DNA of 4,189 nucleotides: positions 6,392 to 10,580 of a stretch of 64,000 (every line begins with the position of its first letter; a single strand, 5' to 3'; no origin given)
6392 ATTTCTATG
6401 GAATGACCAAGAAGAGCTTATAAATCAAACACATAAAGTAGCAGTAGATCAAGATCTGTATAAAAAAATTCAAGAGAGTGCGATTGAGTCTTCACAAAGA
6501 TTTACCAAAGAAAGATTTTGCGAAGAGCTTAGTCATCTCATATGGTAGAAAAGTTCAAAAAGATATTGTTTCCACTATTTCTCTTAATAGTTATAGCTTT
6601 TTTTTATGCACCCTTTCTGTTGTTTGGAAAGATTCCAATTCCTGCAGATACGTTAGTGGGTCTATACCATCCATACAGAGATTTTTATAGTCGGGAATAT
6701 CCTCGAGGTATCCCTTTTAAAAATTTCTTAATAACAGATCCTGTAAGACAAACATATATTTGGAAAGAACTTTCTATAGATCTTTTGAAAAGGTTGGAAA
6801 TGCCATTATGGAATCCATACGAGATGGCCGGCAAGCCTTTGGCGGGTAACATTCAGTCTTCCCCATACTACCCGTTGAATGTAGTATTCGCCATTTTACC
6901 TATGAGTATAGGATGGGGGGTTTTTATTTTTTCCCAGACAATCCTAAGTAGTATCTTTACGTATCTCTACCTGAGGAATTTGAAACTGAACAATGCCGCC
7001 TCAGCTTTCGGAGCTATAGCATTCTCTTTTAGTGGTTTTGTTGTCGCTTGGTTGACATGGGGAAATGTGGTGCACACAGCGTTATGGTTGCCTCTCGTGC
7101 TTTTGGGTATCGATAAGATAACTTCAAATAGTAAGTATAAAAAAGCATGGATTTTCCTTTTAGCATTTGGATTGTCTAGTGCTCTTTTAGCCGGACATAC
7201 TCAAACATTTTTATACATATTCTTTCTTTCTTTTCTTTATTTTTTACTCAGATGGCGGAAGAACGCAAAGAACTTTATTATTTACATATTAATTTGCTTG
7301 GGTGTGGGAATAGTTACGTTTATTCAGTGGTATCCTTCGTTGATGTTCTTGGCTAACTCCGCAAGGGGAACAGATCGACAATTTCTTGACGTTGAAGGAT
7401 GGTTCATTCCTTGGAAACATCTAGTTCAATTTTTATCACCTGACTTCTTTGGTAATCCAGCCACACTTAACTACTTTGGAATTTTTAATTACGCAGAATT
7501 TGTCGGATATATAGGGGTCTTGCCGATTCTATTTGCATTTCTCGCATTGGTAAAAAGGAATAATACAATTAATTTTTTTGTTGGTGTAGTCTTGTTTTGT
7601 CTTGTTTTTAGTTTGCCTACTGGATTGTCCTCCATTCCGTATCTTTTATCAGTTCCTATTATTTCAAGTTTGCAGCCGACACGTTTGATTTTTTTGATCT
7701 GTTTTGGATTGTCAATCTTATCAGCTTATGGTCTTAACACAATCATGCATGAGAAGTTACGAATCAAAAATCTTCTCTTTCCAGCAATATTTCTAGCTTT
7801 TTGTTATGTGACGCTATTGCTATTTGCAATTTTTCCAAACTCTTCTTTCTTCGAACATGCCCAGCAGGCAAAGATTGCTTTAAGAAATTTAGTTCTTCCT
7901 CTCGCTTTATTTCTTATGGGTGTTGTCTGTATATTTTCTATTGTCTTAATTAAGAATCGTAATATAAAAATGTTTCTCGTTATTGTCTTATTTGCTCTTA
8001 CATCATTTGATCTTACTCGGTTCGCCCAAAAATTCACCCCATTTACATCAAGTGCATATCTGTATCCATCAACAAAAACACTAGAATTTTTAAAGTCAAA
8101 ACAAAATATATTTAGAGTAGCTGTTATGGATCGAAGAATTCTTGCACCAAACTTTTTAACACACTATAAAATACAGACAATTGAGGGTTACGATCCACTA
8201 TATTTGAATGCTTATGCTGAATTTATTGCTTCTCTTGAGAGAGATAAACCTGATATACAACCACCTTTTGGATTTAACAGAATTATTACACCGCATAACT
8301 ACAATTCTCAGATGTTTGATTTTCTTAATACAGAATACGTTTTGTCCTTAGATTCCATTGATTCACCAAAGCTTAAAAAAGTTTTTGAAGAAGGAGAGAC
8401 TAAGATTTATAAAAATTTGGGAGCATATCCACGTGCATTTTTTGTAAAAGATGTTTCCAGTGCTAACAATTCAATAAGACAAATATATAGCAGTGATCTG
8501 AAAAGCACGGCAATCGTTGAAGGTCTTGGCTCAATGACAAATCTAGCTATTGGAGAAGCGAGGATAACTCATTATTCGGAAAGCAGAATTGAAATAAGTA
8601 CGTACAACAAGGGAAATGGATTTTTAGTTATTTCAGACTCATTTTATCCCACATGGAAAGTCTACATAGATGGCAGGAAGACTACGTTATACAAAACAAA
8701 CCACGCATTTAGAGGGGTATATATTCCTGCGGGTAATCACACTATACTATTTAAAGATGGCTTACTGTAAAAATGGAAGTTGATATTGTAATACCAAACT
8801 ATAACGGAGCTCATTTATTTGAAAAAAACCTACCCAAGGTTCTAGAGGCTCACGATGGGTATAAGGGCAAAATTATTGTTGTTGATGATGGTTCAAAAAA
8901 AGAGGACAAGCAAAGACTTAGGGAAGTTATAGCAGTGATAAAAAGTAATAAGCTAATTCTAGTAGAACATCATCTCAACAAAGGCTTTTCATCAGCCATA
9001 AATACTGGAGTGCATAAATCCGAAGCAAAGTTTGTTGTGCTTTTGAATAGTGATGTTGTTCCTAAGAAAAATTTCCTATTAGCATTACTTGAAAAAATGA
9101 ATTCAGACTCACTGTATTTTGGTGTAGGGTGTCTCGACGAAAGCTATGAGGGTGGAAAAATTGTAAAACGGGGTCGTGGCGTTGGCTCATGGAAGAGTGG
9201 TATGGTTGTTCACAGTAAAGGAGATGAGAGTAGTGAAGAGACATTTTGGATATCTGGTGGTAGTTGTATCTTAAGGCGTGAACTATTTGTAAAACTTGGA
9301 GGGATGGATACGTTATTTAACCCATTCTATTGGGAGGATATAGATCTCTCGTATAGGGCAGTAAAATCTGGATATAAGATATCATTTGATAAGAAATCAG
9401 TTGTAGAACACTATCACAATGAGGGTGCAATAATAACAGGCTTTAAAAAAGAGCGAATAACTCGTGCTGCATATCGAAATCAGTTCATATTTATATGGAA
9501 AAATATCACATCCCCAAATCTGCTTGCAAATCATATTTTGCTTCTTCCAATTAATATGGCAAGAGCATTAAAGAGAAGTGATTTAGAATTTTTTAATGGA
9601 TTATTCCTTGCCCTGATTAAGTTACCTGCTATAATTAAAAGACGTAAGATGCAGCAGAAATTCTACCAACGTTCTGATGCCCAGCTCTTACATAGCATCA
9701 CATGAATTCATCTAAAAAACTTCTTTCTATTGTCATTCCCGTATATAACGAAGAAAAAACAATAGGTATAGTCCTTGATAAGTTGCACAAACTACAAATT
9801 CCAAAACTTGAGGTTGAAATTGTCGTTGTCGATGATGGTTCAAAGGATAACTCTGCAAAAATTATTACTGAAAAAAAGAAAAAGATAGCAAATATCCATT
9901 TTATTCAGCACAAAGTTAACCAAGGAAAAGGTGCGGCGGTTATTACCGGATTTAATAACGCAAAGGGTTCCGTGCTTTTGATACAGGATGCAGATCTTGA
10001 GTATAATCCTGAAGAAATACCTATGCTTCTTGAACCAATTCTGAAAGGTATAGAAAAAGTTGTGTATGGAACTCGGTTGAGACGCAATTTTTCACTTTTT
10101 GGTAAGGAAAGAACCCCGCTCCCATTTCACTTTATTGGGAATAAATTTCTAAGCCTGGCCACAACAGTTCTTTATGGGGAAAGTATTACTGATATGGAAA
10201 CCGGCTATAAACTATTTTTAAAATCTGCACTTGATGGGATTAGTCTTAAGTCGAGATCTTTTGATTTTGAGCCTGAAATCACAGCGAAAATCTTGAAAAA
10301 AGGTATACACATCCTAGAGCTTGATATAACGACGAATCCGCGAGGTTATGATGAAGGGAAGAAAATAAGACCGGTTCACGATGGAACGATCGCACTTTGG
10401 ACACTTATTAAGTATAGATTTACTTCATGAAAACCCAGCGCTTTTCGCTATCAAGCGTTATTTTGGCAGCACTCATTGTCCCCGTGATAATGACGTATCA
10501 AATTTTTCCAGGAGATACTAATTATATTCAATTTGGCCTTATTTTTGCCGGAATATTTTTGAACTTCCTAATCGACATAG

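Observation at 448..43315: Five YfhO-like paralogs sharing a C-terminal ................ beta-sandwich plus TM anchor, including an 1105-aa giant; association with a Dpm1-like GT2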

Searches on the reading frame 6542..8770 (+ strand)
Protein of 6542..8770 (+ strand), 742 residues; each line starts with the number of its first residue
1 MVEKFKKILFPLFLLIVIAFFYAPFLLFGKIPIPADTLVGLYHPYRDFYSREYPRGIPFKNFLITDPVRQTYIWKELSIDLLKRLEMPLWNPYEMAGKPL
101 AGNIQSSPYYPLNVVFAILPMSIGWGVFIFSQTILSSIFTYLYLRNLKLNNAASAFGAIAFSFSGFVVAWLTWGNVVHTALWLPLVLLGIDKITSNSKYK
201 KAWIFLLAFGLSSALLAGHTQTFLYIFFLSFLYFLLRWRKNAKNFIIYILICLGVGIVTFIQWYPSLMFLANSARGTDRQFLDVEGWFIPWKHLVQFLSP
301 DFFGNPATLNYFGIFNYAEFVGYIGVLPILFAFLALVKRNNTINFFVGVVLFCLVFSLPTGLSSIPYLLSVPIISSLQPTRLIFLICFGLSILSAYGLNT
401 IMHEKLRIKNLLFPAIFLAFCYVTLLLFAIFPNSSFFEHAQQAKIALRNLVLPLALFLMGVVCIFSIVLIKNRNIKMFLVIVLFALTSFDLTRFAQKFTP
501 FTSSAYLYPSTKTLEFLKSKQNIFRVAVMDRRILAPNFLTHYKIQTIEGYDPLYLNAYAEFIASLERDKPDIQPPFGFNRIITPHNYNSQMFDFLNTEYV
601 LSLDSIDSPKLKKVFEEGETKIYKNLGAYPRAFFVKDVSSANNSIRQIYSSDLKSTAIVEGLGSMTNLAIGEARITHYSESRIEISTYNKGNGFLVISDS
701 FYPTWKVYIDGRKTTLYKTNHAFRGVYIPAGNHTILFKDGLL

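Call 3: search_protein_families(library=pfam, proteins=[window:6542-8770:+], max_evalue=0.01)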
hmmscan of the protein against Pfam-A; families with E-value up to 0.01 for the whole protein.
window:6542-8770:+ (742 aa): 1 family
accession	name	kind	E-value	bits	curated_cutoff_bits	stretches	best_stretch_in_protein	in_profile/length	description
PF09586.16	YfhO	-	3.7e-19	69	28.5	2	107-639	74-598/835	Bacterial membrane protein YfhO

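Call 19: search_protein_families(library=ncbifam, proteins=[window:6542-8770:+], max_evalue=0.01)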
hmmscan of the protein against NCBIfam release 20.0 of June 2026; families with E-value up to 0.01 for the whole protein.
window:6542-8770:+ (742 aa): 0 families

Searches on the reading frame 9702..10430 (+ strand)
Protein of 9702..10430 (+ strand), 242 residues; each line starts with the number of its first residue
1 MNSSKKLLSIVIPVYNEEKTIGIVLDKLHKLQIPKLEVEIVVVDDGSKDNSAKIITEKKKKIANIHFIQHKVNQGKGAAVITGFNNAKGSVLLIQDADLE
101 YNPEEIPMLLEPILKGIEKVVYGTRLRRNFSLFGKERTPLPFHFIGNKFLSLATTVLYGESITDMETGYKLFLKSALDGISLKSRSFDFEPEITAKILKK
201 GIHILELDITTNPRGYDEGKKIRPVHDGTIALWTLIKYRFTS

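Call 3: search_protein_families(library=pfam, proteins=[window:9702-10430:+], max_evalue=0.01)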
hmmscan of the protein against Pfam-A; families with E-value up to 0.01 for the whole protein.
window:9702-10430:+ (242 aa): 3 families
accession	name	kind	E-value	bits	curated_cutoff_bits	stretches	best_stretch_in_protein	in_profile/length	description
PF00535.33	Glycos_transf_2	-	3.2e-34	118.7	23.3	1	9-177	1-164/168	Glycosyl transferase family 2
PF13641.12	Glyco_tranf_2_3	-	1.2e-06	29.1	27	1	8-113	3-111/230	Glycosyltransferase like family 2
PF10111.15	Glyco_tranf_2_2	-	1.2e-06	28.7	27.3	1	9-103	1-96/276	Glycosyltransferase like family 2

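Call 19: search_protein_families(library=ncbifam, proteins=[window:9702-10430:+], max_evalue=0.01)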
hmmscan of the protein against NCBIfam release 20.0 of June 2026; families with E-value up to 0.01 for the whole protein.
window:9702-10430:+ (242 aa): 24 families
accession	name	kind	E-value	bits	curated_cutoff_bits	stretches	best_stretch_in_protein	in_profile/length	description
TIGR04182.1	glyco_TIGR04182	equivalog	1.1e-33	116.9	325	1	9-238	3-217/293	S-layer glycoprotein N-glycosyltransferase AglJ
NF007986.1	PRK10714.1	equivalog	8.1e-22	77.6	529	1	6-137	6-138/316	undecaprenyl-phosphate 4-deoxy-4-formamido-L-arabinose transferase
NF047588.1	GlcsyltransPgfSStrep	equivalog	4.7e-20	72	500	1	8-180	3-167/308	glycosyltransferase PgfS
TIGR03937.1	PgaC_IcaA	equivalog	3.8e-19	68.9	422.3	1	5-135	44-174/407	poly-beta-1,6-N-acetyl-D-glucosamine synthase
NF007482.0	PRK10073.1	equivalog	8.6e-18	64.4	423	1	1-111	1-108/334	glycosyltransferase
NF041875.1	EPS_EpsD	equivalog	1.2e-17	64.3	370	1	8-123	1-114/325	exopolysaccharide biosynthesis glycosyltransferase EpsD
NF041391.1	DPhHxTase_Halo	equivalog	3.7e-16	58.8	375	1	14-215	3-187/213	dolichyl-phosphate hexose transferase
NF058614.1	PPMAGASynPpgS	equivalog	1.5e-15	57.3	370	1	10-206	4-191/226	polyprenyl-phospho-N-acetylgalactosaminyl synthase PpgS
NF010496.0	PRK13915.1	equivalog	1.8e-14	53.6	262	1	6-116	31-145/307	glucosyl-3-phosphoglycerate synthase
TIGR04283.1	glyco_like_mftF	equivalog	2e-14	53.7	182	1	8-114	1-97/221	TIGR04283 family arsenosugar biosynthesis glycosyltransferase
TIGR03965.1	mycofact_glyco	equivalog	2.1e-13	49.9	280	1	5-104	73-170/467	mycofactocin biosynthesis glycosyltransferase MftF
NF047683.1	TeichurnBiosyTuaG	equivalog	3.4e-11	43.3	400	1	1-107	1-105/252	teichuronic acid biosynthesis protein TuaG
NF038302.1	EPS_HpsE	equivalog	2.2e-10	40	300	1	8-94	3-92/307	hormogonium polysaccharide biosynthesis glycosyltransferase HpsE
TIGR03111.1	glyc2_xrt_Gpos1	hypoth_equivalog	5.7e-10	38.6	363.95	1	8-106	51-149/439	TIGR03111 family XrtG-associated glycosyltransferase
NF050050.1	ProtGlycPglI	equivalog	1.6e-07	31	500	1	7-129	3-124/306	GalNAc(5)-diNAcBac-PP-undecaprenol beta-1,3-glucosyltransferase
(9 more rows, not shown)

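Call 20: search_solved_structures(query=window:9702-10427:+, max_evalue=0.00001)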
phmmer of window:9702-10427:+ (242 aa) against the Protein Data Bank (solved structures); distinct sequences matched with E-value up to 0.00001: 24.
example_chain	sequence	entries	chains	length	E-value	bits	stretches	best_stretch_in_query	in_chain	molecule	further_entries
9hwj_A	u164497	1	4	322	9.6e-17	64.6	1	6-137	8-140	Undecaprenyl-phosphate 4-deoxy-4-formamido-L-arabinose transferase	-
9bhc_C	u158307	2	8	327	2.1e-16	63.5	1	6-138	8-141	Undecaprenyl-phosphate 4-deoxy-4-formamido-L-arabinose transferase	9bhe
8vxh_A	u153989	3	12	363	2.7e-16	63.1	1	6-138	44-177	Undecaprenyl-phosphate 4-deoxy-4-formamido-L-arabinose transferase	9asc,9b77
5mlz_A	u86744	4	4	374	4.2e-16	62.5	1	8-220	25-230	Dolichol monophosphate mannose synthase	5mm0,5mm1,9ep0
2z87_A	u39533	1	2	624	1.2e-15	61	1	8-112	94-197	Chondroitin synthase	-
2z86_A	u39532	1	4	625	1.2e-15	61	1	8-112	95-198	Chondroitin synthase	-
5eke_A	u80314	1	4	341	1.6e-13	54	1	7-145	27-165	Uncharacterized glycosyltransferase sll0501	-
5ekp_C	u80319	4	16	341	1.6e-13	54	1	7-145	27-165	Uncharacterized glycosyltransferase sll0501 | Glycosyltransferase sll0501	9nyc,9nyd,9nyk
9nye_A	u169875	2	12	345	1.7e-13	54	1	7-145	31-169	Glycosyltransferase sll0501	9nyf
5hea_A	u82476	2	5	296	8e-11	45.2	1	6-150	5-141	Putative glycosyltransferase (GalT1)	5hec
5tze_C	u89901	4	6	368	7e-10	42.1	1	8-105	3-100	Glycosyl transferase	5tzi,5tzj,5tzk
5tz8_A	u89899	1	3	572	1.3e-09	41.2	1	8-105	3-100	Glycosyl transferase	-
3ckj_A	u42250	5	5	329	6.6e-08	35.7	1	6-117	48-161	Putative uncharacterized protein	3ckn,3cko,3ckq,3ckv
6p61_A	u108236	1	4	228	9.2e-08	35.2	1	7-109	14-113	Glycosyltransferase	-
3bcv_A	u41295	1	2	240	1.5e-07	34.5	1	8-103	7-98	Putative glycosyltransferase protein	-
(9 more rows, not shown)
